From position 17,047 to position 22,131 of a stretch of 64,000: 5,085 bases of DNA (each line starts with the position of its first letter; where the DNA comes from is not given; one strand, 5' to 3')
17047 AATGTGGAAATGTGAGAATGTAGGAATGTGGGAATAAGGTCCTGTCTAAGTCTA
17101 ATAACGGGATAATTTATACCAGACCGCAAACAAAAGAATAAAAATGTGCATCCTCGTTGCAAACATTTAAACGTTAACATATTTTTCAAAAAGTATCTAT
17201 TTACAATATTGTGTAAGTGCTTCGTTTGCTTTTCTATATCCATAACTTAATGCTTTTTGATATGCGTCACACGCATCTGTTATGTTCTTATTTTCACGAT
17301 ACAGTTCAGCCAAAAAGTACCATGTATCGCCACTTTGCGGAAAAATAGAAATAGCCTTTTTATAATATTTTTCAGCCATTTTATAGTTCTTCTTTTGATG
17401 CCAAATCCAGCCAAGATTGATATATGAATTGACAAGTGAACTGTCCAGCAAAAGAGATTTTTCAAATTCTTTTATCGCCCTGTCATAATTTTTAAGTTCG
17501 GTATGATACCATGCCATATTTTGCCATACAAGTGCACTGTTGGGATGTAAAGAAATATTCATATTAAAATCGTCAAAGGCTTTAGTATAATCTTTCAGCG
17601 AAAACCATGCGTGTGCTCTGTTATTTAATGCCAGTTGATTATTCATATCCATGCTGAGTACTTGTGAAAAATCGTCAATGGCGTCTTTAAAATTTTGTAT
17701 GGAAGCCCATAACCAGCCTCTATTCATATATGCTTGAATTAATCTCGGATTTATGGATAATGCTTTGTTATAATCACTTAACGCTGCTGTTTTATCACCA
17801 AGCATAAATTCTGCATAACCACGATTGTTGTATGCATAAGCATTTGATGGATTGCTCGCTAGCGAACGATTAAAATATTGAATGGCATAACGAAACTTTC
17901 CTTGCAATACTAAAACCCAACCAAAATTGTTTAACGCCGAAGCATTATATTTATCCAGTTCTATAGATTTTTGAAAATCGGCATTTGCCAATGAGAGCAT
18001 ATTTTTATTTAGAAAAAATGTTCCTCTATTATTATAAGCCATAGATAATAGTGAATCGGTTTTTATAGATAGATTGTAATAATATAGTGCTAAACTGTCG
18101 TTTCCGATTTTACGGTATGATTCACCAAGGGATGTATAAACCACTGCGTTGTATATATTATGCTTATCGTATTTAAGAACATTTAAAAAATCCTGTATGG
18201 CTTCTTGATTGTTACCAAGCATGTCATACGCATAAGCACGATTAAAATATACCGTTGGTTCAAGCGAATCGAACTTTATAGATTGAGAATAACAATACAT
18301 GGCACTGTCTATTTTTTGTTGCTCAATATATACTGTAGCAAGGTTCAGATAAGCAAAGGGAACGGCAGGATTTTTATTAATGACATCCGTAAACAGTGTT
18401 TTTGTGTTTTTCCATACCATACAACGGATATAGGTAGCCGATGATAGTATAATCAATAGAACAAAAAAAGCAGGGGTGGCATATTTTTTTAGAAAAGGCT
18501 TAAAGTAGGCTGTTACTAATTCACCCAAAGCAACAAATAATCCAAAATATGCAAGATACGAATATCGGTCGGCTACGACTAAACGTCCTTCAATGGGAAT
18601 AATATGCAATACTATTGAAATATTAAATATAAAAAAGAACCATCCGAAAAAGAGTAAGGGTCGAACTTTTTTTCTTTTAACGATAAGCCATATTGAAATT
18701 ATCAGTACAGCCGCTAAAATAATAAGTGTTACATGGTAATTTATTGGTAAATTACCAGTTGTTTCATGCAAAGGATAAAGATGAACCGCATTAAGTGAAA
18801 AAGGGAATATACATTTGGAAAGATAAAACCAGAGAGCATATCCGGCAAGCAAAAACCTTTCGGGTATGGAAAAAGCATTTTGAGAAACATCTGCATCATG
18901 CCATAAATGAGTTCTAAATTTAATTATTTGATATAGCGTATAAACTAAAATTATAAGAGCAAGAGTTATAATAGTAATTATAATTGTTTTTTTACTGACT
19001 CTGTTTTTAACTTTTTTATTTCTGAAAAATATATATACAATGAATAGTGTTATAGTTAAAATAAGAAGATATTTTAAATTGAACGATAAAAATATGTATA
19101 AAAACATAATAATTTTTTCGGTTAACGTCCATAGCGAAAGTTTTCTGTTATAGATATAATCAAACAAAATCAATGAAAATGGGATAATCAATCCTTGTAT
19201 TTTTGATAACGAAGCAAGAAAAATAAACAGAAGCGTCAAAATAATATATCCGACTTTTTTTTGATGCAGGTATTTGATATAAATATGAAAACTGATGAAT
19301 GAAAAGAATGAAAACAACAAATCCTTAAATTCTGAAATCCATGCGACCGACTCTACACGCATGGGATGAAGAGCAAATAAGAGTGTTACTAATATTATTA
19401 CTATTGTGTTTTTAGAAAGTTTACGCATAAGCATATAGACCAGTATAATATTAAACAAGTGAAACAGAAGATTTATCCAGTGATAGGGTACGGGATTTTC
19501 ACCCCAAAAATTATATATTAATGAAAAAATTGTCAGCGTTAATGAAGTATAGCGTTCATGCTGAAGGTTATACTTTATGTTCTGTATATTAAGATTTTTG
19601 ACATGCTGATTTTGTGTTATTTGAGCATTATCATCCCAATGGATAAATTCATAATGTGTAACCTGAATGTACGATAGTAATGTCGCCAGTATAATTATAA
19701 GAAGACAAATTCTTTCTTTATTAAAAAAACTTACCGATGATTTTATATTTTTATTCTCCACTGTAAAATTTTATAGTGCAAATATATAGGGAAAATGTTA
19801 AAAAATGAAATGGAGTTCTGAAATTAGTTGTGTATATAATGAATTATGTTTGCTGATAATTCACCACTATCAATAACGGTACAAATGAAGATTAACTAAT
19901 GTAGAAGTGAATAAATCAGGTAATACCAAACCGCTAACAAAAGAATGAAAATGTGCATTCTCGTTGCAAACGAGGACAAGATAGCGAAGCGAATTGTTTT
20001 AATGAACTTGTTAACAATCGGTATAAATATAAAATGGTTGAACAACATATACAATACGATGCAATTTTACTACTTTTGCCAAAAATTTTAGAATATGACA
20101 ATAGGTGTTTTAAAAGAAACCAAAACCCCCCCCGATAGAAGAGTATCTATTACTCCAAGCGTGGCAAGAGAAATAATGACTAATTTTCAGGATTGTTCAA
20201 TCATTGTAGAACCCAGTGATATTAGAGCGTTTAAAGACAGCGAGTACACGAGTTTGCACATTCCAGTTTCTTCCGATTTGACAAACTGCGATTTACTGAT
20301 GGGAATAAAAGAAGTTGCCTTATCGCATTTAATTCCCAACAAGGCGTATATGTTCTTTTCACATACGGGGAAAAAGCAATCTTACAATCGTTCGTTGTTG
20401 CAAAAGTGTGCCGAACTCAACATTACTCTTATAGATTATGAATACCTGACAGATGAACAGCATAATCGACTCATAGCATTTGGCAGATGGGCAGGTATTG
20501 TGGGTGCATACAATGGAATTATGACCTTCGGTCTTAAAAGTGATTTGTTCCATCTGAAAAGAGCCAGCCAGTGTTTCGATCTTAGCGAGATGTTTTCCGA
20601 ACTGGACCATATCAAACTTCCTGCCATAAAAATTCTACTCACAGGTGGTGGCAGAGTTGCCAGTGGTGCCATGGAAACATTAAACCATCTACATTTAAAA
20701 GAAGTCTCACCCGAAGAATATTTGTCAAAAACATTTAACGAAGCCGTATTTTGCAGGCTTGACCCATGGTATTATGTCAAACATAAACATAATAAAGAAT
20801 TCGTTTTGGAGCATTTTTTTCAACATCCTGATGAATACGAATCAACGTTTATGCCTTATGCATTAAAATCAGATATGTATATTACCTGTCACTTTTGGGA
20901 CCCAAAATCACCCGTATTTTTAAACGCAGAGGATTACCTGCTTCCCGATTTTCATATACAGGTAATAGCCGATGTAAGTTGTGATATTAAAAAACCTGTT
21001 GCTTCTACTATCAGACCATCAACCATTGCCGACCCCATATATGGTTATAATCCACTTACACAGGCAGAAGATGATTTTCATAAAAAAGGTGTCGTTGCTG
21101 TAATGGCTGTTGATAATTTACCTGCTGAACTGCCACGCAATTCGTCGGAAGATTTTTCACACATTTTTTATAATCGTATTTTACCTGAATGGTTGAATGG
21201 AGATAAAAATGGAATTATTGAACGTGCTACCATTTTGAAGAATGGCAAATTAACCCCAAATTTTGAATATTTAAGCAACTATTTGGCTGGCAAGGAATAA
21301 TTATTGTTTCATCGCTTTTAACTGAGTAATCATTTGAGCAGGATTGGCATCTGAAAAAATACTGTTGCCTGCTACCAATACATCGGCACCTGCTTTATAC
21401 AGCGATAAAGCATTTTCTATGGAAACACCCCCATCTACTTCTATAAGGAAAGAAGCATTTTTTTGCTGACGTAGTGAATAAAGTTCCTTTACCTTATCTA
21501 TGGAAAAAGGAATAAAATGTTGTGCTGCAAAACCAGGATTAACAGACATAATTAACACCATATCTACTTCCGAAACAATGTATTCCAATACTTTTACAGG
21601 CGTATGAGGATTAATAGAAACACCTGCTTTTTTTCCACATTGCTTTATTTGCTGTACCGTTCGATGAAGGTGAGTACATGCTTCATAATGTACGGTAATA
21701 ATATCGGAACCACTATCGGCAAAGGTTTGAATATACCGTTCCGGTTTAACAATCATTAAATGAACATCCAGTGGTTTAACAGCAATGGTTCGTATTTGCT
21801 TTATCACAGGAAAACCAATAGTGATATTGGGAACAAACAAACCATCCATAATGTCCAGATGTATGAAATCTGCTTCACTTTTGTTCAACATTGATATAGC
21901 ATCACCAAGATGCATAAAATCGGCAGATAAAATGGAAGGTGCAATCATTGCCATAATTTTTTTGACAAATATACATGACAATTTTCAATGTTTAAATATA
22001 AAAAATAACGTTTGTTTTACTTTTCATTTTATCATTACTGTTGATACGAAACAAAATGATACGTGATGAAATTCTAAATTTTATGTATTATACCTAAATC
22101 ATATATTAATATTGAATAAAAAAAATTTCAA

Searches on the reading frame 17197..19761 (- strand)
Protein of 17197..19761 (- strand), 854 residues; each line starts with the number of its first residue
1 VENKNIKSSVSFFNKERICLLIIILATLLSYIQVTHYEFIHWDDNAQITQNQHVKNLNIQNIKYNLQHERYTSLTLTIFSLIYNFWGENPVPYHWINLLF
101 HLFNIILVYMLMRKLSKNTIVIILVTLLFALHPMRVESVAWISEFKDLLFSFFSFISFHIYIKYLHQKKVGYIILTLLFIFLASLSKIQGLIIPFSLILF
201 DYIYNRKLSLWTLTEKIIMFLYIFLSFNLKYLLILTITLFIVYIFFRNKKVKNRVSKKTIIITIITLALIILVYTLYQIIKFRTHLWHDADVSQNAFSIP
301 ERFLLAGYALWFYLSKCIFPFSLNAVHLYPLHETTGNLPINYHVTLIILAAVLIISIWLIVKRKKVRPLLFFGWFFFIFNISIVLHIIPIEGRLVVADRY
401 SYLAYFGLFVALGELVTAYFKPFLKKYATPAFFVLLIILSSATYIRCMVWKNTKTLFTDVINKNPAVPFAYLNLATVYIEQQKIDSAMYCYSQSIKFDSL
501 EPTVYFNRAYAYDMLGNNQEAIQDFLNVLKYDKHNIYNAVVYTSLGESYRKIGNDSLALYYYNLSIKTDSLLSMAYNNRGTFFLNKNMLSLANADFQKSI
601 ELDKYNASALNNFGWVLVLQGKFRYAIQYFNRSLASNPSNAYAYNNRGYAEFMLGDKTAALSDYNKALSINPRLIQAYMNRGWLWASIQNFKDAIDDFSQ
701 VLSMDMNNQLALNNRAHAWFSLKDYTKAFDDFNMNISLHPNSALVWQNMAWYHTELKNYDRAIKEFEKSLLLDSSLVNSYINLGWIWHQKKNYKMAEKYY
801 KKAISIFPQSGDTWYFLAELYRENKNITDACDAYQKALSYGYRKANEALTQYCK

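Call 30: search_protein_families(library=pfam, proteins=[window:17197-19761:-], max_evalue=0.000001)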
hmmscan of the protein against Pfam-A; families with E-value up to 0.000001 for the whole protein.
window:17197-19761:- (854 aa): 16 families
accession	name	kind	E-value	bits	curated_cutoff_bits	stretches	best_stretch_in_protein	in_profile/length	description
PF00515.34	TPR_1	-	3.4e-60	198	27.8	2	641-673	1-33/34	Tetratricopeptide repeat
PF07719.23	TPR_2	-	3e-55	180.3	27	0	779-809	3-33/34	Tetratricopeptide repeat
PF13181.12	TPR_8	-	1.2e-34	115.9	25.7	0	778-809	2-33/34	Tetratricopeptide repeat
PF13431.12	TPR_17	-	4.1e-33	111.3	24.4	0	596-628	2-34/34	Tetratricopeptide repeat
PF13424.12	TPR_12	-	6.2e-31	106.9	30.1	0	503-566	4-72/77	Tetratricopeptide repeat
PF13432.12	TPR_16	-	4.6e-27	94.5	32.7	1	614-672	4-62/65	Tetratricopeptide repeat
PF13414.12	TPR_11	-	9e-23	80.1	26.8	0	477-516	3-42/42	TPR repeat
PF14559.12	TPR_19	-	3.3e-18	66.2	25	0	790-830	4-44/68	Tetratricopeptide repeat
PF13371.12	TPR_9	-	6e-17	61.9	35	0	622-676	10-64/73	Tetratricopeptide repeat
PF13174.12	TPR_6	-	4.3e-16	58.8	26.3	0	817-838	6-27/33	Tetratricopeptide repeat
PF13428.12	TPR_14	-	1.6e-14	53.4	23.5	0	791-820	15-44/44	Tetratricopeptide repeat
PF13374.12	TPR_10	-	8.7e-14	51.5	27.5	0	778-806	3-31/42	Tetratricopeptide repeat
PF25062.1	ARM_TT21_N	-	1.2e-09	38.7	40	0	603-728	96-221/222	Tetratricopeptide repeat protein 21 N-terminal ARM repeat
PF13176.12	TPR_7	-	9.9e-08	31.9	27.9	0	780-804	2-26/36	Tetratricopeptide repeat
PF25063.1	ARM_TT21_C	-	5.1e-07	30.2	35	0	748-839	100-192/209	Tetratricopeptide repeat protein 21 C-terminal ARM domain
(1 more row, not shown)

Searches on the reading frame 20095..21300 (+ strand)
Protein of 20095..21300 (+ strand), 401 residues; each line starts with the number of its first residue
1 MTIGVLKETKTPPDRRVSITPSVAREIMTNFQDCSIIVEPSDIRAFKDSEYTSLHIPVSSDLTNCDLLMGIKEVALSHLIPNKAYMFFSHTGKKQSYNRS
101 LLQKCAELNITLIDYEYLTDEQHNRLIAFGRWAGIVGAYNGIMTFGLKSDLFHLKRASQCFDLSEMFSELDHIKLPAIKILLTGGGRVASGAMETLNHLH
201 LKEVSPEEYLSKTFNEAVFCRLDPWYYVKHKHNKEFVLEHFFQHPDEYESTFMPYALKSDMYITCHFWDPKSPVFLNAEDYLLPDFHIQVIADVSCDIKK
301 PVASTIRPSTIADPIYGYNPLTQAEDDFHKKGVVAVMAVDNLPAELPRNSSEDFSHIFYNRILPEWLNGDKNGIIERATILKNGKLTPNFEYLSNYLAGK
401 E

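Call 30: search_protein_families(library=pfam, proteins=[window:20095-21300:+], max_evalue=0.000001)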
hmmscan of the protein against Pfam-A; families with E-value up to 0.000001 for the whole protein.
window:20095-21300:+ (401 aa): 1 family
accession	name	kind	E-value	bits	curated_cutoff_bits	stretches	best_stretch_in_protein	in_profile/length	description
PF05222.21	AlaDh_PNT_N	-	2.5e-16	60.6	30.4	1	4-135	1-135/136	Alanine dehydrogenase/PNT, N-terminal domain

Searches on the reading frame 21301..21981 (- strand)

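Call 30: search_protein_families(library=pfam, proteins=[window:21301-21981:-], max_evalue=0.000001)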
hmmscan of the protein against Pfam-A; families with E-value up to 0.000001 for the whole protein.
window:21301-21981:- (226 aa): 1 family
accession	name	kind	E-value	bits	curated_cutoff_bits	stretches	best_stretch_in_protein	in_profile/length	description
PF00834.25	Ribul_P_3_epim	-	1.5e-76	256.6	21.1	1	13-209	2-198/198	Ribulose-phosphate 3 epimerase family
